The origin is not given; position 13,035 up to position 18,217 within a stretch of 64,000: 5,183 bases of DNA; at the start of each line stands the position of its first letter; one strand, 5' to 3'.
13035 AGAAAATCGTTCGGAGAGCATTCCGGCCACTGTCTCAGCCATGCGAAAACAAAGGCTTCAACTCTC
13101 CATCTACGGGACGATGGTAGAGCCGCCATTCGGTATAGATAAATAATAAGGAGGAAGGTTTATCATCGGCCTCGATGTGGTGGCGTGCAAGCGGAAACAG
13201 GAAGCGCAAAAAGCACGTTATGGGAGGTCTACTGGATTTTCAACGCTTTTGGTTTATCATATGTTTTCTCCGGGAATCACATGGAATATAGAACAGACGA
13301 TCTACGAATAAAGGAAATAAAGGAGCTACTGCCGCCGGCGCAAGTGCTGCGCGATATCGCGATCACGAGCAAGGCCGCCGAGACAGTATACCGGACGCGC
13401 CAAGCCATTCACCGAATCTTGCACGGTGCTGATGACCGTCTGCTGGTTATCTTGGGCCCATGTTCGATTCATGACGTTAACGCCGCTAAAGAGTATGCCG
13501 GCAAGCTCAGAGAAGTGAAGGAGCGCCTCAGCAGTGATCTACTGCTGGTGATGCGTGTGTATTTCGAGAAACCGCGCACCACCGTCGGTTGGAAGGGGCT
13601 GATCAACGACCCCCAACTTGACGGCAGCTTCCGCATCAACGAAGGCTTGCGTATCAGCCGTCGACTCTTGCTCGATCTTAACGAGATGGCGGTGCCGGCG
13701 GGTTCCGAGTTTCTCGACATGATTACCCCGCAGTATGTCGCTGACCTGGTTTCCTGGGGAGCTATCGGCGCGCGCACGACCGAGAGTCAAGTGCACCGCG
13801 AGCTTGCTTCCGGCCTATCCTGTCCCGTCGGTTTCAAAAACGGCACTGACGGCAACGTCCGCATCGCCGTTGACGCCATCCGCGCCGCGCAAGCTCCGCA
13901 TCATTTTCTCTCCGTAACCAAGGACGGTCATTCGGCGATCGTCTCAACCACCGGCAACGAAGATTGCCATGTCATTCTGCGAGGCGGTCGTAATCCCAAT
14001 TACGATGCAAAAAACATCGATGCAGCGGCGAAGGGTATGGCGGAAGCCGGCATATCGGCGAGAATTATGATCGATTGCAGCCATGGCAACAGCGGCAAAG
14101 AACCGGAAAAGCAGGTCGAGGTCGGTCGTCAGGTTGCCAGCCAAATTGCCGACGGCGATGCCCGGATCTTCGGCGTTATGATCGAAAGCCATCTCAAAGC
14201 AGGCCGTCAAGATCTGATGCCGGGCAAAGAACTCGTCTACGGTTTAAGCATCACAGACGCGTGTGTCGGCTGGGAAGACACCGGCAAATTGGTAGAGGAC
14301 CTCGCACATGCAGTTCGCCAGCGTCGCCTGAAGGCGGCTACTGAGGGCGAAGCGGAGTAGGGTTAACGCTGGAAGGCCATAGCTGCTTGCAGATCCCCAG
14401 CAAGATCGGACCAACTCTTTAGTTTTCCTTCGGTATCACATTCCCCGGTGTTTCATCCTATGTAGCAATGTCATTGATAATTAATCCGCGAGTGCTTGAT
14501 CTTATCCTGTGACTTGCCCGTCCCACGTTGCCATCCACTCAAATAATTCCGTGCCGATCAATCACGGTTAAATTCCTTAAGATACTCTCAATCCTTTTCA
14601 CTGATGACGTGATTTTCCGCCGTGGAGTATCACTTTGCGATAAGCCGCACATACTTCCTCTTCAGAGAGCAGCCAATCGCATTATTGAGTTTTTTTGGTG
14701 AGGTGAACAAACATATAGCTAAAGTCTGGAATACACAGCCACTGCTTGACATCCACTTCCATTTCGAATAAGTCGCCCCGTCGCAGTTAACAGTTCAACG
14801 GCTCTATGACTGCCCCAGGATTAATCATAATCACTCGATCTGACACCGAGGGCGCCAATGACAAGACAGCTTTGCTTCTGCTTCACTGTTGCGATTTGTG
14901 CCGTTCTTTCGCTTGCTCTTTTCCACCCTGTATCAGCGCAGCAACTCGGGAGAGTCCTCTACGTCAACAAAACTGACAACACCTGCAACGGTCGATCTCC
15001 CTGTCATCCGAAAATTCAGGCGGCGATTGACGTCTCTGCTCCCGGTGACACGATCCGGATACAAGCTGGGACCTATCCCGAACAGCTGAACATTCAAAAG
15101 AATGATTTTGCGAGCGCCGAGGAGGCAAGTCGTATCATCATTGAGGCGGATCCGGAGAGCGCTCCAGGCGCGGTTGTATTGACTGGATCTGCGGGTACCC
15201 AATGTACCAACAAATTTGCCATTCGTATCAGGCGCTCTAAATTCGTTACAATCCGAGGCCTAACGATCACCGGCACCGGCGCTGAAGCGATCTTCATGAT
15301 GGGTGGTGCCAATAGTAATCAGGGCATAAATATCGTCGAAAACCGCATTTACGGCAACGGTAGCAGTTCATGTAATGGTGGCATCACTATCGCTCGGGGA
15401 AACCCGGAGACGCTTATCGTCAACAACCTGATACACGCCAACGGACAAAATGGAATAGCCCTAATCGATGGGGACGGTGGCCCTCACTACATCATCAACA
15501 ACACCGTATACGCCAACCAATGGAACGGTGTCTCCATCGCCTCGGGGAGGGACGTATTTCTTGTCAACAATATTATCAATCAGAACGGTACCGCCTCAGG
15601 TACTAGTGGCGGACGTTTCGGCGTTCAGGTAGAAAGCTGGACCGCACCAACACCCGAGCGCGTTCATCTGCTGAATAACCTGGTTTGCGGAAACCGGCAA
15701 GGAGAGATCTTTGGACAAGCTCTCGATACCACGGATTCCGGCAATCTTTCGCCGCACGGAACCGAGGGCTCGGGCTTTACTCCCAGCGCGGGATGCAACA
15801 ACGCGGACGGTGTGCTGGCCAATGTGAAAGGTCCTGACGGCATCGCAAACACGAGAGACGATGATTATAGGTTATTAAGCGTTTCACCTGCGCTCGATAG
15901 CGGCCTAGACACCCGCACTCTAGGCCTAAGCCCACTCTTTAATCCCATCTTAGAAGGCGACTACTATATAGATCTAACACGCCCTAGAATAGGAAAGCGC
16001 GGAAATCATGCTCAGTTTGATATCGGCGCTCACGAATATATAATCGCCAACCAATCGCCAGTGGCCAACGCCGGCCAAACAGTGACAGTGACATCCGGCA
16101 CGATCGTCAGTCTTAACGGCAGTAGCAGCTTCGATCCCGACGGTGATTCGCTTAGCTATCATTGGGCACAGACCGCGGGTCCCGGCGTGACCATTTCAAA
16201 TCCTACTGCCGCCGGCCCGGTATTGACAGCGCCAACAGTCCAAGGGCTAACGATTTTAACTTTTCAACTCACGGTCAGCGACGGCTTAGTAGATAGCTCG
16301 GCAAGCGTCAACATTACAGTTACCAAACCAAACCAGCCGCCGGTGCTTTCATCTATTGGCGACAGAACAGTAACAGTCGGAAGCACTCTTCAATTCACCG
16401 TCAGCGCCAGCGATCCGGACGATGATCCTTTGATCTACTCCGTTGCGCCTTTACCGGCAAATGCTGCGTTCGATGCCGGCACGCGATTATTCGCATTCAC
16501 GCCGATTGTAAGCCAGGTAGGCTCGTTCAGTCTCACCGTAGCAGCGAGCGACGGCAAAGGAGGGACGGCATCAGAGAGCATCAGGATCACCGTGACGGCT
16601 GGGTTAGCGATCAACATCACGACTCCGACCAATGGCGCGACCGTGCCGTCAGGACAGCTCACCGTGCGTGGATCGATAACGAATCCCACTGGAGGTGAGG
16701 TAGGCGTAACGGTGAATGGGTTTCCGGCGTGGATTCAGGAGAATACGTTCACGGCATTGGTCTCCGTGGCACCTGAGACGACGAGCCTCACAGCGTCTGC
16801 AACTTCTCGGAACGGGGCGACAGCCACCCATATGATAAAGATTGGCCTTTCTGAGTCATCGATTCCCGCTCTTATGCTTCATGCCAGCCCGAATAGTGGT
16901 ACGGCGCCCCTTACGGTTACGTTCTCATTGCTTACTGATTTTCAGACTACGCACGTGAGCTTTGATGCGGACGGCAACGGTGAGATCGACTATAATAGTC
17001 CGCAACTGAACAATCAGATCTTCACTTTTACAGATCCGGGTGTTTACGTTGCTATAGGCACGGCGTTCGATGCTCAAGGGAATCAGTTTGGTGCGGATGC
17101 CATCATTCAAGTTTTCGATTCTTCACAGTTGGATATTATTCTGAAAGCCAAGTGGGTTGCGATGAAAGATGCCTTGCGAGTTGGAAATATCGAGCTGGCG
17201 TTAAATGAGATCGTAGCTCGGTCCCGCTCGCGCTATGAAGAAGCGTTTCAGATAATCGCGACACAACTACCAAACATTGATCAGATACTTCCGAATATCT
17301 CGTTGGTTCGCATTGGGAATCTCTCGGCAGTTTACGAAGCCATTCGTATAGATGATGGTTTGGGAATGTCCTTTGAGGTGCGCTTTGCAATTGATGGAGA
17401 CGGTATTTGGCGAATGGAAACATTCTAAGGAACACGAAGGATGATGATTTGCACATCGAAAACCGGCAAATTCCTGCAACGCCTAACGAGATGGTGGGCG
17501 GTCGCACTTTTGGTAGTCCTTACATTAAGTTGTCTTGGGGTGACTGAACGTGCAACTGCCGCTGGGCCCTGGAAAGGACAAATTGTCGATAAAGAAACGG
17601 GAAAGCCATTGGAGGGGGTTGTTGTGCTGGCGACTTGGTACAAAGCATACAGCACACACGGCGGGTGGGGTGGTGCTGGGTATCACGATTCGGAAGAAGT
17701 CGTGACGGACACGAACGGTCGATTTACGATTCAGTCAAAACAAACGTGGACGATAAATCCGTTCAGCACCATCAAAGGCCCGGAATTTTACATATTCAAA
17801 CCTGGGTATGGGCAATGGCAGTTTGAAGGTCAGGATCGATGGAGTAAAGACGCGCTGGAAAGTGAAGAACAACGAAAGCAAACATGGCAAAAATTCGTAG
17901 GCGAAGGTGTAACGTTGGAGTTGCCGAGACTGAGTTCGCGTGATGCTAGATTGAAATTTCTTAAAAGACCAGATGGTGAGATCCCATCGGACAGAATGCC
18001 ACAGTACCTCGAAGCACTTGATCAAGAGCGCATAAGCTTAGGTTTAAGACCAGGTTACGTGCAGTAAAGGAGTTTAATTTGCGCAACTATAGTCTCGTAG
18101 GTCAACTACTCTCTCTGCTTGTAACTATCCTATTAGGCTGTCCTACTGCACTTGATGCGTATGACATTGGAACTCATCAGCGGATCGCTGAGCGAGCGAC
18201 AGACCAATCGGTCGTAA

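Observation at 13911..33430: Two chained long direct repeats with an mgtC'|aroG' fusion junction bracket a secreted-protein operon and an 11-kb decayed filler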

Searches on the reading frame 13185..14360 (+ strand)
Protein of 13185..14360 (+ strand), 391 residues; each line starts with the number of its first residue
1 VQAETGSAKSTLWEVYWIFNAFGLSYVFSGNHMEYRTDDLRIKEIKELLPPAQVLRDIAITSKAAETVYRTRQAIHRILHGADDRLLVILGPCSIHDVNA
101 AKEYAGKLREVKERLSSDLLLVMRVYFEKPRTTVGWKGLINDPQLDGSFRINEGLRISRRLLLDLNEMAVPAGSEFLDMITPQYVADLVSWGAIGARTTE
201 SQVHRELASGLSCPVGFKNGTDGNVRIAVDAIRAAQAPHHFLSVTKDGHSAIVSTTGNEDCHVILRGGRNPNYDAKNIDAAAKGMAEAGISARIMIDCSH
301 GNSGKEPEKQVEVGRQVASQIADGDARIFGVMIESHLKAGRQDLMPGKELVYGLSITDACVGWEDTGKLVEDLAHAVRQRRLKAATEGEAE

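Call 5: search_protein_families(library=pfam, proteins=[window:13185-14360:+])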
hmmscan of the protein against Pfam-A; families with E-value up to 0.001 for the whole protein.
window:13185-14360:+ (391 aa): 1 family
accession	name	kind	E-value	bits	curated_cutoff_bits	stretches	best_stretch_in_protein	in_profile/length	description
PF00793.26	DAHP_synth_1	-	2.7e-93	312.2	25.5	1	73-368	8-267/270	DAHP synthetase I family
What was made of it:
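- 13281..14360 (+): aroG, intact class-I DAHP synthase (359 aa). Pfam DAHP_synth_1, E = 2.7e-93 (call 5).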

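Call 13: find_encoding_contigs(protein=window:13281-14360:+, flank=10000, max_places=10)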
Protein window:13281-14360:+ (359 aa): 2 contigs read that carry it; 2 places shown.
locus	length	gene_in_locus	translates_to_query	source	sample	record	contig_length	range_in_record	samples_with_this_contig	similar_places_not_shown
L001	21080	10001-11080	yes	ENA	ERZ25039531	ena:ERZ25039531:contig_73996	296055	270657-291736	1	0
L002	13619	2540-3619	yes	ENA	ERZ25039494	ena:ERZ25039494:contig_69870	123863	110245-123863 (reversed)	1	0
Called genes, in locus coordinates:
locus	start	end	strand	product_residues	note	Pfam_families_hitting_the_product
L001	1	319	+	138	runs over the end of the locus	PF01058:Oxidored_q6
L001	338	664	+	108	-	PF01521:Fe-S_biosyn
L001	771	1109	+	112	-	PF13453:Zn_ribbon_TFIIB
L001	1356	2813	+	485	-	PF19295:SufBD_N, PF01458:SUFBD_core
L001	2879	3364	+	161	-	-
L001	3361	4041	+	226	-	PF00027:cNMP_binding, PF13545:HTH_Crp_2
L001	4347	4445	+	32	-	-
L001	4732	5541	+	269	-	PF02518:HATPase_c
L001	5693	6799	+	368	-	PF00487:FA_desaturase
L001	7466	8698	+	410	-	PF07690:MFS_1, PF12832:MFS_1_like (faint), PF07690:MFS_1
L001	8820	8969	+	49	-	-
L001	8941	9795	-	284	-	PF03631:Virul_fac_BrkB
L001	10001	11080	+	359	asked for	PF00793:DAHP_synth_1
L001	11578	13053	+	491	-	PF22842:Pel9A-like_beta_helix, PF13229:Beta_helix, PF05048:NosD (faint), PF18911:PKD_4 (weak), PF22352:K319L-like_PKD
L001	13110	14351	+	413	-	PF13518:HTH_28, PF13551:HTH_29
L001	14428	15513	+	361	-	PF00801:PKD (faint), PF05345:He_PIG, PF17963:Big_9 (weak), PF18911:PKD_4 (faint)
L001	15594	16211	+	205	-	-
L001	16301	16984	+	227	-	-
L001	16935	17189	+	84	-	-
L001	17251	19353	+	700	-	-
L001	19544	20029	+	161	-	PF00793:DAHP_synth_1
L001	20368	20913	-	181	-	PF08883:DOPA_dioxygen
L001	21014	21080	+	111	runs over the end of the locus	-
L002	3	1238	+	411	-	?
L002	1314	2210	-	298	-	PF03631:Virul_fac_BrkB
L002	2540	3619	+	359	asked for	PF00793:DAHP_synth_1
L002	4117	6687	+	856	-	PF22842:Pel9A-like_beta_helix, PF18911:PKD_4 (faint), PF13229:Beta_helix, PF17892:Cadherin_5 (faint), PF00801:PKD (faint), PF22352:K319L-like_PKD, PF05345:He_PIG, PF17963:Big_9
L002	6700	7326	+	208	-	-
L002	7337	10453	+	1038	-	-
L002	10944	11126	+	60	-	-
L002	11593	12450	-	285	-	PF04392:ABC_sub_bind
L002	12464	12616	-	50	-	PF04392:ABC_sub_bind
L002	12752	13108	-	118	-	PF04392:ABC_sub_bind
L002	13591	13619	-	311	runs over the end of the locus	-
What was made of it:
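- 13281..14360 (+): The identical protein is called in L001 and L002 (call 13).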

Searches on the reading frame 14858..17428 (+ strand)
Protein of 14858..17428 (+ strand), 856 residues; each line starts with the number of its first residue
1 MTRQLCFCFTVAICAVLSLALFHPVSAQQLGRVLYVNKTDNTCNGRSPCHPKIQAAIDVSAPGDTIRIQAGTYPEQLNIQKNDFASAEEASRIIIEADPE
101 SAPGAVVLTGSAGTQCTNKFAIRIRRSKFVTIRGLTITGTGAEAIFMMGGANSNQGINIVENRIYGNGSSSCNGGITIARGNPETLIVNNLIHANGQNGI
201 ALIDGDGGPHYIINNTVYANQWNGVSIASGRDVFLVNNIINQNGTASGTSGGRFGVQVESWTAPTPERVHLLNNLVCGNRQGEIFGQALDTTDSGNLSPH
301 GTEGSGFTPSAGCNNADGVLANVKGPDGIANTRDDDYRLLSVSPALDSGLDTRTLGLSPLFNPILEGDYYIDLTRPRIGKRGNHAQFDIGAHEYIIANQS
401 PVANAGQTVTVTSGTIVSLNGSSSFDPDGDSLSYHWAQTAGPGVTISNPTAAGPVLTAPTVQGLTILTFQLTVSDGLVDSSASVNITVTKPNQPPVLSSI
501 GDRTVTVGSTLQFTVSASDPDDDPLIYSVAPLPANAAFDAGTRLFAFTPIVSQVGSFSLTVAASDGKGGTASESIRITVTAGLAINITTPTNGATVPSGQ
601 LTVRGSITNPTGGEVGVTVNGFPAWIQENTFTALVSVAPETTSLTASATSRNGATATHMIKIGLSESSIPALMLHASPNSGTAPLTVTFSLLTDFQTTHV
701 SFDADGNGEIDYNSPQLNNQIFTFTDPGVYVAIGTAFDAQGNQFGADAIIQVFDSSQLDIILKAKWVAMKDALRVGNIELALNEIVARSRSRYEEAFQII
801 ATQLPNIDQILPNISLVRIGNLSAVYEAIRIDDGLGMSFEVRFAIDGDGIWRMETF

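Call 5: search_protein_families(library=pfam, proteins=[window:14858-17428:+])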
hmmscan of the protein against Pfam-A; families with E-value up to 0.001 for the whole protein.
window:14858-17428:+ (856 aa): 11 families
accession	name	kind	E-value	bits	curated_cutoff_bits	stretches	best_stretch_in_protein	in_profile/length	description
PF22352.2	K319L-like_PKD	-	6e-17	61.9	27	1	405-488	1-84/84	K319L-like, PKD domain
PF17963.7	Big_9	-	1.5e-11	45.4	23.6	2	492-578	1-89/89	Bacterial Ig domain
PF18911.6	PKD_4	-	1.5e-10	41.4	27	1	398-437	1-40/85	PKD domain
PF05345.18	He_PIG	-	3.1e-10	40.8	24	1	494-580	1-96/96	Putative Ig domain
PF13229.12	Beta_helix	-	1.4e-09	38.3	25.9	1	119-260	23-146/158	Right handed beta helix region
PF00801.26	PKD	-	4.6e-06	27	23.5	0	672-742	2-71/80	PKD domain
PF17892.7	Cadherin_5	-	7.4e-06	26.2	26.5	0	503-580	20-98/98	Cadherin-like domain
PF05048.19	NosD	-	4.2e-05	23.5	23.6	1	121-246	40-152/212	Periplasmic copper-binding protein (NosD)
PF21027.3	Sde0182_C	-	4.3e-05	24.4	27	1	417-444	2-34/83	Cellulose-binding protein Sde0182, C-terminal domain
PF09136.16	Glucodextran_B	-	0.00043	20.6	27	1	585-663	3-80/83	Glucodextranase, domain B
PF17803.7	Cadherin_4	-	0.00065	20.6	25.1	0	482-535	1-58/71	Bacterial cadherin-like domain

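Call 70: find_homologous_proteins(query=window:14858-17428:+, max_evalue=1e-100)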
Query window:14858-17428:+ (856 aa): 206 proteins with E <= 1e-100 among 8000 candidates; the best 120 are listed.
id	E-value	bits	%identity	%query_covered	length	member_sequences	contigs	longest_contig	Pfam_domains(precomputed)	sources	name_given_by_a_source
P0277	0.0e+0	1900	100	100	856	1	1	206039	PF13229.13,PF22352.3,PF00801.27,PF17963.8,PF17892.8,PF22842.4,PF05345.19,PF18911.7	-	-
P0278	0.0e+0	1892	100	100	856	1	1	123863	PF13229.13,PF22352.3,PF00801.27,PF17963.8,PF17892.8,PF22842.4,PF05345.19,PF18911.7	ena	-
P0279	0.0e+0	1764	92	100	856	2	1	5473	PF13229.13,PF22352.3,PF00801.27,PF17963.8,PF22842.4,PF05345.19,PF05048.20,PF18911.7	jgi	jgi:hypothetical protein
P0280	0.0e+0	1668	87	100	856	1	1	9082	PF13229.13,PF22352.3,PF17963.8,PF22842.4,PF05345.19,PF18911.7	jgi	jgi:hypothetical protein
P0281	0.0e+0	1638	87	100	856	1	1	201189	PF13229.13,PF21027.4,PF22352.3,PF00801.27,PF17963.8,PF22842.4,PF05345.19,PF05048.20,PF18911.7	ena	-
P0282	0.0e+0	1636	86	100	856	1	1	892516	PF13229.13,PF21027.4,PF22352.3,PF00801.27,PF17963.8,PF22842.4,PF05345.19,PF05048.20,PF18911.7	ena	-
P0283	0.0e+0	1635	86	100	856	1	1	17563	PF13229.13,PF21027.4,PF22352.3,PF00801.27,PF17963.8,PF22842.4,PF05345.19,PF05048.20,PF18911.7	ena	-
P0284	0.0e+0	1613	85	100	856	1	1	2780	PF13229.13,PF21027.4,PF22352.3,PF00801.27,PF17963.8,PF22842.4,PF05345.19,PF05048.20,PF18911.7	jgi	jgi:hypothetical protein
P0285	0.0e+0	1604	85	100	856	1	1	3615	PF13229.13,PF21027.4,PF22352.3,PF00801.27,PF17963.8,PF22842.4,PF05345.19,PF05048.20,PF18911.7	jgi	jgi:hypothetical protein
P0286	0.0e+0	1532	81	100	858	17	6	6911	PF13229.13,PF22352.3,PF00801.27,PF17963.8,PF22842.4,PF05345.19,PF05048.20,PF18911.7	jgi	jgi:hypothetical protein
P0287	0.0e+0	1480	78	100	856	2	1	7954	PF13229.13,PF22352.3,PF00801.27,PF17963.8,PF17892.8,PF22842.4,PF05345.19,PF05048.20,PF18911.7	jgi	jgi:Bacterial Ig domain/Right handed beta helix region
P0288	0.0e+0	1476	77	100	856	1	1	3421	PF13229.13,PF22352.3,PF17963.8,PF17892.8,PF22842.4,PF05345.19,PF05048.20,PF18911.7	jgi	jgi:hypothetical protein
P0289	0.0e+0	1470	78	100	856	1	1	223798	PF13229.13,PF22352.3,PF17963.8,PF17892.8,PF22842.4,PF05345.19,PF05048.20,PF18911.7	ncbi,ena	-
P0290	0.0e+0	1470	77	100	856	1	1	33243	PF13229.13,PF21027.4,PF22352.3,PF17963.8,PF22842.4,PF05345.19,PF05048.20,PF18911.7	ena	-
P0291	0.0e+0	1467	77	100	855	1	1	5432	PF13229.13,PF21027.4,PF22352.3,PF17963.8,PF22842.4,PF05345.19,PF18911.7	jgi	jgi:hypothetical protein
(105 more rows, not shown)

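Call 71: find_encoding_contigs(protein=P0281, flank=10000, max_places=3)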
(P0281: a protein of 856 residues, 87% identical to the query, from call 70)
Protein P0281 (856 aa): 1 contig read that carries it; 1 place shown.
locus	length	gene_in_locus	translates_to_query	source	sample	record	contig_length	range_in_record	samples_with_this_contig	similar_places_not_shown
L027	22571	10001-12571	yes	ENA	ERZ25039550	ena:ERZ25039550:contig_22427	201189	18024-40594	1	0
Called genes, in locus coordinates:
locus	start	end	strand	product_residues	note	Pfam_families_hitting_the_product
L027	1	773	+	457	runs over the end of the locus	PF04174:CP_ATPgrasp_1, PF14403:CP_ATPgrasp_2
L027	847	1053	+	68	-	-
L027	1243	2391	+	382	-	-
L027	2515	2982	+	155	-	-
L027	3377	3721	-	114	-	PF04679:DNA_ligase_A_C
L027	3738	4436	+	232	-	-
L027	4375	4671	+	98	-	-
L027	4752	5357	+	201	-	PF12680:SnoaL_2, PF14534:DUF4440 (weak)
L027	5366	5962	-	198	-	PF01019:G_glu_transpept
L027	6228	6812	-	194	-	PF01019:G_glu_transpept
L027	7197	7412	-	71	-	PF03631:Virul_fac_BrkB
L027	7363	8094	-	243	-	PF03631:Virul_fac_BrkB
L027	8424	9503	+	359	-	PF00793:DAHP_synth_1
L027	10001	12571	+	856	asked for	PF22842:Pel9A-like_beta_helix, PF05048:NosD (faint), PF13229:Beta_helix, PF18911:PKD_4 (faint), PF21027:Sde0182_C (faint), PF22352:K319L-like_PKD, PF05345:He_PIG, PF17963:Big_9, +1 more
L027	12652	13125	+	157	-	-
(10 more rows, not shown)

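Call 72: find_encoding_contigs(protein=P0282, flank=10000, max_places=3)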
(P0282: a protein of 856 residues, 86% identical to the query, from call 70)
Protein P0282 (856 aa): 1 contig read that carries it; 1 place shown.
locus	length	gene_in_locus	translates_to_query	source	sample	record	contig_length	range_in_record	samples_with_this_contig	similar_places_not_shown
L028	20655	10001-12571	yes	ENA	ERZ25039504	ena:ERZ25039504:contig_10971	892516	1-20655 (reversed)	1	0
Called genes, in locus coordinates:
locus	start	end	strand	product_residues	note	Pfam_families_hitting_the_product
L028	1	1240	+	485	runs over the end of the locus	PF19295:SufBD_N, PF01458:SUFBD_core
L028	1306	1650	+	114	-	-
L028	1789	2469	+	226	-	PF00027:cNMP_binding, PF13545:HTH_Crp_2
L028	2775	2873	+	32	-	-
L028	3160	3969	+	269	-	PF02518:HATPase_c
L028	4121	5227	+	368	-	PF00487:FA_desaturase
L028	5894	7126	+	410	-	PF07690:MFS_1, PF12832:MFS_1_like (faint), PF07690:MFS_1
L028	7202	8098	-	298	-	PF03631:Virul_fac_BrkB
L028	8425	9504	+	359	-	PF00793:DAHP_synth_1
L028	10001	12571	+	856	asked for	PF22842:Pel9A-like_beta_helix, PF05048:NosD (faint), PF18911:PKD_4 (faint), PF21027:Sde0182_C (faint), PF13229:Beta_helix, PF22352:K319L-like_PKD, PF05345:He_PIG, PF17963:Big_9, +1 more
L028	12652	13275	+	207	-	-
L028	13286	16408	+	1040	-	-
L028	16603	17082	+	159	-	PF00793:DAHP_synth_1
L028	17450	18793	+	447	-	PF00355:Rieske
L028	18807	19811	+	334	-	PF13379:NMT1_2, PF09084:NMT1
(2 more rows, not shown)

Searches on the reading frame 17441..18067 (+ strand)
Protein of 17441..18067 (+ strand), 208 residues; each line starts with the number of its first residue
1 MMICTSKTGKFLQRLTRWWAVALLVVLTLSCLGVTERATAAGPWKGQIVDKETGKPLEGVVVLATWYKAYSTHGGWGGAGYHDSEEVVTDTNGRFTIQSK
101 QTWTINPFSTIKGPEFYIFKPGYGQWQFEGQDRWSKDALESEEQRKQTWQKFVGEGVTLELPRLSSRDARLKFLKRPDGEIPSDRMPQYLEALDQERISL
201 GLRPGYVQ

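Call 5: search_protein_families(library=pfam, proteins=[window:17441-18067:+])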
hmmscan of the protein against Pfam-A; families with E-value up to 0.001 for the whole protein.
window:17441-18067:+ (208 aa): 1 family
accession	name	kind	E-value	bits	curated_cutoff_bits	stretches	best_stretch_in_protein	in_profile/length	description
PF13715.12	CarbopepD_reg_2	-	0.00057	20.3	32.2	0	45-63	2-20/88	CarboxypepD_reg-like domain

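Call 61: search_protein_families(library=pfam, proteins=[window:17441-18064:+], max_evalue=10)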
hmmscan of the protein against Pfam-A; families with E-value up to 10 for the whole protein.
window:17441-18064:+ (208 aa): 5 families
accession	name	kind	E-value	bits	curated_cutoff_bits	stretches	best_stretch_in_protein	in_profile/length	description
PF13715.12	CarbopepD_reg_2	-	0.00057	20.3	32.2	2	45-63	2-20/88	CarboxypepD_reg-like domain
PF13620.12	CarboxypepD_reg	-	0.0015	19.3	32.3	1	45-98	3-43/82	Carboxypeptidase regulatory-like domain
PF20598.4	DUF6795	-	0.023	15.4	27.4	1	46-103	3-49/103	Domain of unknown function (DUF6795)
PF08412.15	Ion_trans_N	-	0.087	12.9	27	1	135-153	19-37/44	Ion transport protein N-terminal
PF23374.1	Fn3_arc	-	0.11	13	28.9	1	37-83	16-43/78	Archaeal fibronectin-III type-like domain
